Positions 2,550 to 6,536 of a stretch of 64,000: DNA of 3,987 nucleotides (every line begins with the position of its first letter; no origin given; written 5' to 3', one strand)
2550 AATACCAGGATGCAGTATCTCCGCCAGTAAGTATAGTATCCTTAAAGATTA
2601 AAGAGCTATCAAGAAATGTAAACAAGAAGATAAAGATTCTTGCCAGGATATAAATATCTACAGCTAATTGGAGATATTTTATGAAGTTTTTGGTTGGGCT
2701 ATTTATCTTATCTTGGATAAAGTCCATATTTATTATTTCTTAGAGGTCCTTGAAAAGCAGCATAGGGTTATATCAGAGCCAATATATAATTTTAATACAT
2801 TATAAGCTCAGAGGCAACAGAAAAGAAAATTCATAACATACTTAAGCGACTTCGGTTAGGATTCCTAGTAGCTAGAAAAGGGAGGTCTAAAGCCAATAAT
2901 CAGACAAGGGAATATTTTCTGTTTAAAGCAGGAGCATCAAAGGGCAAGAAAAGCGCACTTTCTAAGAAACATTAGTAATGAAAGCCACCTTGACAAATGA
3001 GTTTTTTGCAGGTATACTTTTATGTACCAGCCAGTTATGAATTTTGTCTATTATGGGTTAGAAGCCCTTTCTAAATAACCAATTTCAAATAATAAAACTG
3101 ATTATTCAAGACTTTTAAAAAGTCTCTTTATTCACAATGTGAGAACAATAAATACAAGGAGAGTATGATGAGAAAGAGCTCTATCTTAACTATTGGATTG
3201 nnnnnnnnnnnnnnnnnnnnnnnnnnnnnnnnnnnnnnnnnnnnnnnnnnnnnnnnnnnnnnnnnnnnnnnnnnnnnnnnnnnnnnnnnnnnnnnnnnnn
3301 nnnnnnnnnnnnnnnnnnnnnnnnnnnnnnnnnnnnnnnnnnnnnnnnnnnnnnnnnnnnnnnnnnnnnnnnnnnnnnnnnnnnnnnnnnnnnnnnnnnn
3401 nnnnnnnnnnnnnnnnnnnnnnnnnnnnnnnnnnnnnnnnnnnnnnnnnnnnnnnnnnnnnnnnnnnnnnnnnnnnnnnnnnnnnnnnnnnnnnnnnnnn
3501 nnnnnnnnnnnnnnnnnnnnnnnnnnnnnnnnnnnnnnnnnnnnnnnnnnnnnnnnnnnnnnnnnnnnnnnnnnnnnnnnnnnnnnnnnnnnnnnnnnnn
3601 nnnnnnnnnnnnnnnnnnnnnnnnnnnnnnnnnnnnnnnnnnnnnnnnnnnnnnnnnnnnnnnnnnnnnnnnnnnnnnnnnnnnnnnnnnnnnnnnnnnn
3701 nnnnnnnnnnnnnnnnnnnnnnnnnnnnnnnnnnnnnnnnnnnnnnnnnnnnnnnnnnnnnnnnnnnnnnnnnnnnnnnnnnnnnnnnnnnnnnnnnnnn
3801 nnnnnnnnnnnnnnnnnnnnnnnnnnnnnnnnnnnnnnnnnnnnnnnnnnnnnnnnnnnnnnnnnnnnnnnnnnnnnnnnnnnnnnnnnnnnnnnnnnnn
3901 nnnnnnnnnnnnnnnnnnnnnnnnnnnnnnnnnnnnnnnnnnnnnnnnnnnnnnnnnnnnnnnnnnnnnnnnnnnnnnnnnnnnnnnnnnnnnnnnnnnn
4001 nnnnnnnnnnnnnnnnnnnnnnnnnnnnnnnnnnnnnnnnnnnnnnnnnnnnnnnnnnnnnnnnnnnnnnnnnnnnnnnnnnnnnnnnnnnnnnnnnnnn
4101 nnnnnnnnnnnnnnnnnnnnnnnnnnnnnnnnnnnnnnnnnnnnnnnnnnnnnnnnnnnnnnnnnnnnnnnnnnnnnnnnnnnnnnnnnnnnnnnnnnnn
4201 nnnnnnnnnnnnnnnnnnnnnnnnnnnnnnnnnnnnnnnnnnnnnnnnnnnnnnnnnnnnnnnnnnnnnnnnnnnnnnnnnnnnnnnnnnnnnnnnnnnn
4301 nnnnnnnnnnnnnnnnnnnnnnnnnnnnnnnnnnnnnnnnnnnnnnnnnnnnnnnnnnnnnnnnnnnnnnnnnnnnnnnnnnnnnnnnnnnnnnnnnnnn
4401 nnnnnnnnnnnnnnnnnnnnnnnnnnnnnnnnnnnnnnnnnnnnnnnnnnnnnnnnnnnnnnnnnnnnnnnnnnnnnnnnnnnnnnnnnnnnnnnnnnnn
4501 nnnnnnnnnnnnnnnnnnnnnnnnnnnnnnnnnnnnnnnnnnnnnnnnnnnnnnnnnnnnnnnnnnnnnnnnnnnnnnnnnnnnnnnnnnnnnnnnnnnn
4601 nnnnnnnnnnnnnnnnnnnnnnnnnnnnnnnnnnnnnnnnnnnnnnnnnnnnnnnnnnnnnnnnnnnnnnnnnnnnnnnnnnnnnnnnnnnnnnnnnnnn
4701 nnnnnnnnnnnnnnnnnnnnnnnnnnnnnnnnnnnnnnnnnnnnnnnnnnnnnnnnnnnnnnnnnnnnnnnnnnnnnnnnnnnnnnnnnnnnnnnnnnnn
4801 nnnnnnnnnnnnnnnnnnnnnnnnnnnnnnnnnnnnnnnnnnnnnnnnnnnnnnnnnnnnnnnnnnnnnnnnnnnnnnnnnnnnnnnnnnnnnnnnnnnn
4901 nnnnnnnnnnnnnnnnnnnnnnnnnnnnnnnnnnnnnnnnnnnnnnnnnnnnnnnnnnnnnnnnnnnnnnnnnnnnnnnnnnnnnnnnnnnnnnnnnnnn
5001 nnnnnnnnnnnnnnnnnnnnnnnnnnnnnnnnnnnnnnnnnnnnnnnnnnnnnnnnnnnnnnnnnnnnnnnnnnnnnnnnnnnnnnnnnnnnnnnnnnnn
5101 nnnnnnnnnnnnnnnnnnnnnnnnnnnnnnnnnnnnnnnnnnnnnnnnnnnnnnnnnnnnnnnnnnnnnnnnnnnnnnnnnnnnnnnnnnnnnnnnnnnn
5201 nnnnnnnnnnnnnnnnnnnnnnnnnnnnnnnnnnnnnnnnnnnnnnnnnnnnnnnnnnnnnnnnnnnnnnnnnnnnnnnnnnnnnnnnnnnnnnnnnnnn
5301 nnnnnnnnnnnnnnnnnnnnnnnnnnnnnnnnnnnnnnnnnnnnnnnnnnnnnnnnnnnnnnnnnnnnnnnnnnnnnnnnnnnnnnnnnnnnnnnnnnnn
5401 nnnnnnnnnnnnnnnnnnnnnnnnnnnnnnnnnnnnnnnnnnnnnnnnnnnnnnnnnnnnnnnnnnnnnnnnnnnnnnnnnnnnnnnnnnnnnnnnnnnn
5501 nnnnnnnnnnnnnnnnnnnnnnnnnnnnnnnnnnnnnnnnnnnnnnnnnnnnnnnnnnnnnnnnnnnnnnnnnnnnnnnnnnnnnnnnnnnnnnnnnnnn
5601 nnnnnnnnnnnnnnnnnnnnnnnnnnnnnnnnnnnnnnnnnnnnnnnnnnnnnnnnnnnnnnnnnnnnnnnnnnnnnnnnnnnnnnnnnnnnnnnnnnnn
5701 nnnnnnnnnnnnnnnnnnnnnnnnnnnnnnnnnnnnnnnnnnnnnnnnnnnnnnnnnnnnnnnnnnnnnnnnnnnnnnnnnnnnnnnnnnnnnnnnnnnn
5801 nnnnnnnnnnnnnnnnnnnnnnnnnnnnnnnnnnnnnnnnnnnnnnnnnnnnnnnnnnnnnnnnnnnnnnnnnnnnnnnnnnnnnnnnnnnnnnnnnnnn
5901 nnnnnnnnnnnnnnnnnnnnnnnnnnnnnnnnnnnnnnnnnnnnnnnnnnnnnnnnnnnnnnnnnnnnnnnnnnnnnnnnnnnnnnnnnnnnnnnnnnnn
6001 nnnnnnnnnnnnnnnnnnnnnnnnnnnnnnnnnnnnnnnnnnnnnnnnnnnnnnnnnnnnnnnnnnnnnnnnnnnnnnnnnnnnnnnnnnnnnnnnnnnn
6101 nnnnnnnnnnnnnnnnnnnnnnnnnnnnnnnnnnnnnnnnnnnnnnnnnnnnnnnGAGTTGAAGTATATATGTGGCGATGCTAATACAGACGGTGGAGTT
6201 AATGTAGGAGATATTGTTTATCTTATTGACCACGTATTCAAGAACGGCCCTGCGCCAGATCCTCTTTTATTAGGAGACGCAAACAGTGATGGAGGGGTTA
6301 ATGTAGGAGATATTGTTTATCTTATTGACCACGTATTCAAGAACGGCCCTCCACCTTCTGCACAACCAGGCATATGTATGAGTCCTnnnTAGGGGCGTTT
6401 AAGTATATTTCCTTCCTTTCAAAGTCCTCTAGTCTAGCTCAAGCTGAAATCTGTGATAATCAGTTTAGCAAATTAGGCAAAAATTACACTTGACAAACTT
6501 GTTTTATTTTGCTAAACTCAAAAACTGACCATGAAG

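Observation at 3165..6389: Secreted clan-CD (gingipain-like) peptidase carrying three B-repeat modules and a C-terminal dockerin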

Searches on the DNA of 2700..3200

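Call 76: search_rna_families(source=window, start=2700, end=3200, threshold=evalue, max_evalue=0.1)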
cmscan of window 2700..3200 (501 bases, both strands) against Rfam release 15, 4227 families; matches with E-value up to 0.1: 0.
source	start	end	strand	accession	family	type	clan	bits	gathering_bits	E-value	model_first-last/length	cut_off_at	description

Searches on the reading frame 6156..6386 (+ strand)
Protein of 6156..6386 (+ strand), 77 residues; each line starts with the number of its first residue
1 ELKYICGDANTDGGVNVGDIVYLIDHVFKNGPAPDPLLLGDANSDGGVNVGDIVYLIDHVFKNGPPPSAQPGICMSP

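Call 27: find_homologous_proteins(query=window:6156-6386:+, max_evalue=0.001)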
Query seq(77 aa) (77 aa): 22 proteins with E <= 0.001 among 26 candidates.
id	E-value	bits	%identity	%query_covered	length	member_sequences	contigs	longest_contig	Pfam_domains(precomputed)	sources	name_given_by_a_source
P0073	5.3e-23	99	69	91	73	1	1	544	PF00404.25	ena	-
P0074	6.3e-23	98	70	83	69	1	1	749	PF00404.25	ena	-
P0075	1.0e-22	98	65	86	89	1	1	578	PF00404.25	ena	-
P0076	4.1e-21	93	64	86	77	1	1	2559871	PF00404.25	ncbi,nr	ncbi:MAG: dockerin type I repeat-containing protein [Candidatus Zixiibacteriota bacterium]|nr:MAG: d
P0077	1.4e-20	91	66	87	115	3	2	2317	PF00404.25,PF07593.19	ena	-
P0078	6.6e-20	89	69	83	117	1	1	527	PF00404.25,PF13517.13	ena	-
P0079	7.9e-20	89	65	82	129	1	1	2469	PF00404.25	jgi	jgi:hypothetical protein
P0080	3.6e-18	83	63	84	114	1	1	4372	PF00404.25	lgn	-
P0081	1.5e-17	81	62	82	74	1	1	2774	PF00404.25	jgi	jgi:hypothetical protein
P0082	4.2e-17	80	56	100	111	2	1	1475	PF00404.25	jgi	jgi:hypothetical protein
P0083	4.7e-17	80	62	81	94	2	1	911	PF00404.25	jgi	jgi:hypothetical protein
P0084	1.3e-16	78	52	87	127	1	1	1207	PF00404.25,PF24595.2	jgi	jgi:hypothetical protein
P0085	1.3e-16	78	59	88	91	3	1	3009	PF00404.25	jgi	jgi:hypothetical protein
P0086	2.1e-16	78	51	87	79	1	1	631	PF00404.25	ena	-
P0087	3.3e-16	77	57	82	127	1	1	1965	-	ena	-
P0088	1.6e-15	75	56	83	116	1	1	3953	PF00404.25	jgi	-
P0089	3.2e-15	74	51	84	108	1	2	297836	PF00404.25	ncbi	ncbi:MAG: dockerin type I domain-containing protein [candidate division Zixibacteria bacterium]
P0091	1.9e-12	65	55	81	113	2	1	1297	PF00404.25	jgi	jgi:hypothetical protein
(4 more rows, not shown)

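Call 53: predict_structure(alignment_id=A3)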
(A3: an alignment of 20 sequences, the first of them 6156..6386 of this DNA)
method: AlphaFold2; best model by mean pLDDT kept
length: 77 residues; sequences in the alignment: 20
mean_pLDDT: 81.0   pTM: 0.71
mean pLDDT of the five models: 81.0, 67.8, 64.2, 64.0, 54.2
residues with pLDDT >= 90: 27; 70-90: 35; 50-70: 9; < 50: 6
segments of 3 or more residues with pLDDT < 50: 70-72, 75-77
pLDDT, mean of each block of 10 residues (from residue 1): 76 91 91 74 87 92 79 47
secondary structure, 60 per line:
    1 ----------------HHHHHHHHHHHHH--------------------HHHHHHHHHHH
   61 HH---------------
elements in order: H17-29 H50-62

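Call 58: fold_search(model_id=the predicted structure, library=pdb)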
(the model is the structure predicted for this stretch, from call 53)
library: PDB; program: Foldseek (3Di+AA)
matches with E <= 10: 39; with E <= 0.001: 0
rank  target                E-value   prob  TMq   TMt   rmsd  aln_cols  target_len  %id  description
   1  5lxv_B                7.9e-03  1.00  0.64  0.73   2.4        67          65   25  Crystal structure of Ruminococcus flavefaciens scaffoldin C cohesin in complex with a dockerin from an uncharacterized (released 2016-10-19)
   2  4fl4_J                1.2e-02  1.00  0.70  0.81   2.0        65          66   29  Scaffoldin conformation and dynamics revealed by a ternary complex from the Clostridium thermocellum cellulosome (released 2012-06-27)
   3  8x39_A                1.4e-02  1.00  0.68  0.40   1.7        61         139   21  Crystal structure of cellulosomal double-dockerin module of Clo1313_0689 from Clostridium thermocellum (released 2024-04-03)
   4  2mte_MODEL_1_A        1.6e-02  1.00  0.68  0.75   2.4        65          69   34  Solution structure of Doc48S (released 2014-10-15)
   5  5nrk_B                2.2e-02  1.00  0.73  0.82   2.1        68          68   24  Crystal structure of the sixth cohesin from Acetivibrio cellulolyticus' scaffoldin B in complex with Cel5 dockerin S15 (released 2018-01-31)
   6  4dh2_B                2.5e-02  1.00  0.68  0.72   2.0        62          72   32  Crystal structure of Coh-OlpC(Cthe_0452)-Doc435(Cthe_0435) complex: A novel type I Cohesin-Dockerin complex from Clost (released 2012-11-28)
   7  4fl4_G                2.9e-02  1.00  0.72  0.81   2.1        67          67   28  Scaffoldin conformation and dynamics revealed by a ternary complex from the Clostridium thermocellum cellulosome (released 2012-06-27)
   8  4dh2_D                3.3e-02  1.00  0.68  0.74   2.0        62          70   32  Crystal structure of Coh-OlpC(Cthe_0452)-Doc435(Cthe_0435) complex: A novel type I Cohesin-Dockerin complex from Clost (released 2012-11-28)
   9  4fl4_D                3.3e-02  1.00  0.64  0.75   2.0        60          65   32  Scaffoldin conformation and dynamics revealed by a ternary complex from the Clostridium thermocellum cellulosome (released 2012-06-27)
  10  4uyp_B                3.3e-02  1.00  0.68  0.71   2.2        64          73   26  High resolution structure of the third cohesin ScaC in complex with the ScaB dockerin with a mutation in the N-termina (released 2015-04-15)
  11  6kgf_D                3.3e-02  1.00  0.65  0.79   2.0        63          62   35  Crystal structure of CaDoc0917(R16D)-CaCohA2 complex at pH 8.2 (released 2020-07-08)
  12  3ul4_B                3.8e-02  1.00  0.65  0.78   2.1        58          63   29  Crystal structure of Coh-OlpA(Cthe_3080)-Doc918(Cthe_0918) complex: A novel type I Cohesin-Dockerin complex from Clost (released 2012-11-28)
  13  4uyq_B                5.0e-02  1.00  0.68  0.72   2.2        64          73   26  High resolution structure of the third cohesin ScaC in complex with the ScaB dockerin with a mutation in the C-termina (released 2015-04-15)
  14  6kgc_B                5.0e-02  0.99  0.59  0.75   2.4        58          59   38  Crystal structure of CaDoc0917(R49D)-CaCohA2 complex at pH 5.4 (released 2020-07-08)
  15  4fl4_A                5.3e-02  1.00  0.67  0.75   2.0        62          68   31  Scaffoldin conformation and dynamics revealed by a ternary complex from the Clostridium thermocellum cellulosome (released 2012-06-27)
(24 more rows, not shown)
